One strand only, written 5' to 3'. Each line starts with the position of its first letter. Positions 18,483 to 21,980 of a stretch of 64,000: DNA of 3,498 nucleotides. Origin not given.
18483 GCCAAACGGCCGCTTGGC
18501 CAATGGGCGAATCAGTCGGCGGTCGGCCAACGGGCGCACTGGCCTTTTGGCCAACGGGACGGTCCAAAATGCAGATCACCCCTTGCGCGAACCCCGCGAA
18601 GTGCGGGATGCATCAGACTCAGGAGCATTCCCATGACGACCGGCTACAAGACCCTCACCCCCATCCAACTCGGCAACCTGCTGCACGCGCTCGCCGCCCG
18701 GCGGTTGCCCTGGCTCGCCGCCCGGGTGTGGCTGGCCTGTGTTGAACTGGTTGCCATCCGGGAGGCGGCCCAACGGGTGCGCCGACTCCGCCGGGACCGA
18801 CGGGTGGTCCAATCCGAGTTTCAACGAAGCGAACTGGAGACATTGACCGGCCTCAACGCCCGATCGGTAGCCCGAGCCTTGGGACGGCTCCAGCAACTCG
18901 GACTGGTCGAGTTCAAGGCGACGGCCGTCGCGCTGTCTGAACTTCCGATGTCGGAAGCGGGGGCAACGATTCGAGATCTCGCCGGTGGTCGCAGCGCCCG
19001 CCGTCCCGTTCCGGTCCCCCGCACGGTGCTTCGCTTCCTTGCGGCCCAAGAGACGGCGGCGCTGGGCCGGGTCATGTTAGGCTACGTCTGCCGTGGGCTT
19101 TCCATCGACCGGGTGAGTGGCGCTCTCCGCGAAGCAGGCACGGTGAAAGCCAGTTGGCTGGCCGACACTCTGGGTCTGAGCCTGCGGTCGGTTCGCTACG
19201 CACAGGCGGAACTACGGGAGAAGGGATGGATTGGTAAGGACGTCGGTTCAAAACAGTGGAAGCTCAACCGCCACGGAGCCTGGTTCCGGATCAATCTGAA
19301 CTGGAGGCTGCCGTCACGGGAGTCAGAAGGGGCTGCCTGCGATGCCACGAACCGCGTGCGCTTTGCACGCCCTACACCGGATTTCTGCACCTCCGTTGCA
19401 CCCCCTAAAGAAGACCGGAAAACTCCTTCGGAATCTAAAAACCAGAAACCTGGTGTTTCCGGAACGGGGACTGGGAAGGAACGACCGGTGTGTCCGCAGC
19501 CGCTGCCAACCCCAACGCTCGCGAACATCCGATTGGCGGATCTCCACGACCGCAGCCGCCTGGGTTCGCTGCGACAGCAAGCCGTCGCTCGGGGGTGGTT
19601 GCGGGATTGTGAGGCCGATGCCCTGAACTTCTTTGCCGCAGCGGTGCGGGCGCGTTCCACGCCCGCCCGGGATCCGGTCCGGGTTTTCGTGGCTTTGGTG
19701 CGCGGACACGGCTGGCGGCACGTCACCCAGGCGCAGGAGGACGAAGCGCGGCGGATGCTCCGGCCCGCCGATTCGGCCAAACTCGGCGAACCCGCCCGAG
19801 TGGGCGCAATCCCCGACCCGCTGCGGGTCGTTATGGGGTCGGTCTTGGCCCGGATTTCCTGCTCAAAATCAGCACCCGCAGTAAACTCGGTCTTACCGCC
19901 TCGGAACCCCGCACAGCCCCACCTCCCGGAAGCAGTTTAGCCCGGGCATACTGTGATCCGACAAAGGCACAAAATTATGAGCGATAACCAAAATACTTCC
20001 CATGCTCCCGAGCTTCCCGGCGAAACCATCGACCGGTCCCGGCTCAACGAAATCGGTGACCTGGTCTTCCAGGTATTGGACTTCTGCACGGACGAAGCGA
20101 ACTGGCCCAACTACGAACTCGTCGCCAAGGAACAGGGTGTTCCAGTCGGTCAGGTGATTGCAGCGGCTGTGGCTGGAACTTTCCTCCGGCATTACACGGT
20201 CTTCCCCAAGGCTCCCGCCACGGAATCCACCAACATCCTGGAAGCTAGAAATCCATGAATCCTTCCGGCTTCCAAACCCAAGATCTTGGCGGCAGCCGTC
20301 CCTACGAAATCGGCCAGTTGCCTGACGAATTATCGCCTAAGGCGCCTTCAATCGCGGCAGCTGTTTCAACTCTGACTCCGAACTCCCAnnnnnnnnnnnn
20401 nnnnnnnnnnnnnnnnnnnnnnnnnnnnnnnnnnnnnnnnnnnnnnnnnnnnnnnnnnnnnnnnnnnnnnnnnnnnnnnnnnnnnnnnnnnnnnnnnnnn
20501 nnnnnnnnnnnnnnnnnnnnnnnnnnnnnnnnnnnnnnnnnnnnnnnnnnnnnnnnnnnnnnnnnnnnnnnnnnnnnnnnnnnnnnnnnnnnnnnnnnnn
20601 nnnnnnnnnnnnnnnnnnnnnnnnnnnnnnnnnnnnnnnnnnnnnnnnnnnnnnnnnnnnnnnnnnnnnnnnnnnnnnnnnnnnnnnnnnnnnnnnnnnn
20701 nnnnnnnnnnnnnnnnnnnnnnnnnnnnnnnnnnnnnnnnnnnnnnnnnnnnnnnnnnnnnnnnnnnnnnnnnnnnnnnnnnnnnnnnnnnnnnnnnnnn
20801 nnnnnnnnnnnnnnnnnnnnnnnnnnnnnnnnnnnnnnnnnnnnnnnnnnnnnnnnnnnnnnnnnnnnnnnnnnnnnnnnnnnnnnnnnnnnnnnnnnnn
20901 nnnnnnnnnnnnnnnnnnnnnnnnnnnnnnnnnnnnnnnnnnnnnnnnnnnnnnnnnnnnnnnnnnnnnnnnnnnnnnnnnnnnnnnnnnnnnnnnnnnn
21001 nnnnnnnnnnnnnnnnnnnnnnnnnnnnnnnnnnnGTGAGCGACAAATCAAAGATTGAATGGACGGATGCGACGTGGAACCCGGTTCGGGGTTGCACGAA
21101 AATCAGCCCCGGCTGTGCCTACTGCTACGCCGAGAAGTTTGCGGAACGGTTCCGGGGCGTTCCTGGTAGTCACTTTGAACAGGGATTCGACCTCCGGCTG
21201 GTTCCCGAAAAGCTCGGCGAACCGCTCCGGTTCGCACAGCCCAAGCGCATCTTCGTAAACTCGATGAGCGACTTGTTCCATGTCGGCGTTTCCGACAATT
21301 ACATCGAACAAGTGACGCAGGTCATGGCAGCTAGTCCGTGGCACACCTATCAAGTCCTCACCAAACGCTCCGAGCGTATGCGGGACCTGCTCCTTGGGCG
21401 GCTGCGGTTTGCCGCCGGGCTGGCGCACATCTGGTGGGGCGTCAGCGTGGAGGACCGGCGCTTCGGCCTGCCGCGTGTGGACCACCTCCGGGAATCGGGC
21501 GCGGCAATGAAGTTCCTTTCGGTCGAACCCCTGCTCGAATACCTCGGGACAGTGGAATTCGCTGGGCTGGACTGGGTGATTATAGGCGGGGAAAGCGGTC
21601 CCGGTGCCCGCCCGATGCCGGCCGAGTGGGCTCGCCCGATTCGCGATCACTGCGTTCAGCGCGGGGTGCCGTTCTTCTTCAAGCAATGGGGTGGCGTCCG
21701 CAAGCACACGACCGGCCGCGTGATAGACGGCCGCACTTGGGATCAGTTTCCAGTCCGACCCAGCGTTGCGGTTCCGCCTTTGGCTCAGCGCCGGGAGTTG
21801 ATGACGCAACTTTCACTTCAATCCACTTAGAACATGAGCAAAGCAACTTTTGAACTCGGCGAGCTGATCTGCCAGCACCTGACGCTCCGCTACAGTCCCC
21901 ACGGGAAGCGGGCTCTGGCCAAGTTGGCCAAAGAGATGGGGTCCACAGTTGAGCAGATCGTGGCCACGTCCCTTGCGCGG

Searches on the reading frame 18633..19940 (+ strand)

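Call 86: search_protein_families(library=pfam, proteins=[window:18633-19940:+], max_evalue=0.001)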
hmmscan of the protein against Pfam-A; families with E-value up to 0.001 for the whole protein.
window:18633-19940:+ (435 aa): 3 families
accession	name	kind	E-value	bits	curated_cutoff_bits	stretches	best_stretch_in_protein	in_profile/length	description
PF13730.12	HTH_36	-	3.3e-05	24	25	0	68-92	31-55/55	Helix-turn-helix domain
PF12802.13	MarR_2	-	0.00014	22.4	27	0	66-96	24-54/61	MarR family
PF13545.12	HTH_Crp_2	-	0.00023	21.5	27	0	56-94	16-54/70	Crp-like helix-turn-helix domain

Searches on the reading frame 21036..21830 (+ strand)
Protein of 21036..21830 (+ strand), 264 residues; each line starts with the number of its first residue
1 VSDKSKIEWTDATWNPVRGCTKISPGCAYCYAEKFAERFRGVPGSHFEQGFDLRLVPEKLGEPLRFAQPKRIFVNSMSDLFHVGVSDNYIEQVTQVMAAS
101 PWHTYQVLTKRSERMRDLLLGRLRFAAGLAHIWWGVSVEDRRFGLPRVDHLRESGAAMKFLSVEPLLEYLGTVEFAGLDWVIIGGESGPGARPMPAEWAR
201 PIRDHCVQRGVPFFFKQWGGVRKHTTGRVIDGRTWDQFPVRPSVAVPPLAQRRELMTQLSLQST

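Call 86: search_protein_families(library=pfam, proteins=[window:21036-21830:+], max_evalue=0.001)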
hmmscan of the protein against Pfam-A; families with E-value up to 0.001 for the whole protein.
window:21036-21830:+ (264 aa): 1 family
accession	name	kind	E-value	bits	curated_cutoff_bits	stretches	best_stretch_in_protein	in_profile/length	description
PF07505.17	DUF5131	-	3.4e-92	308.8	28.9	1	4-239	1-243/243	Protein of unknown function (DUF5131)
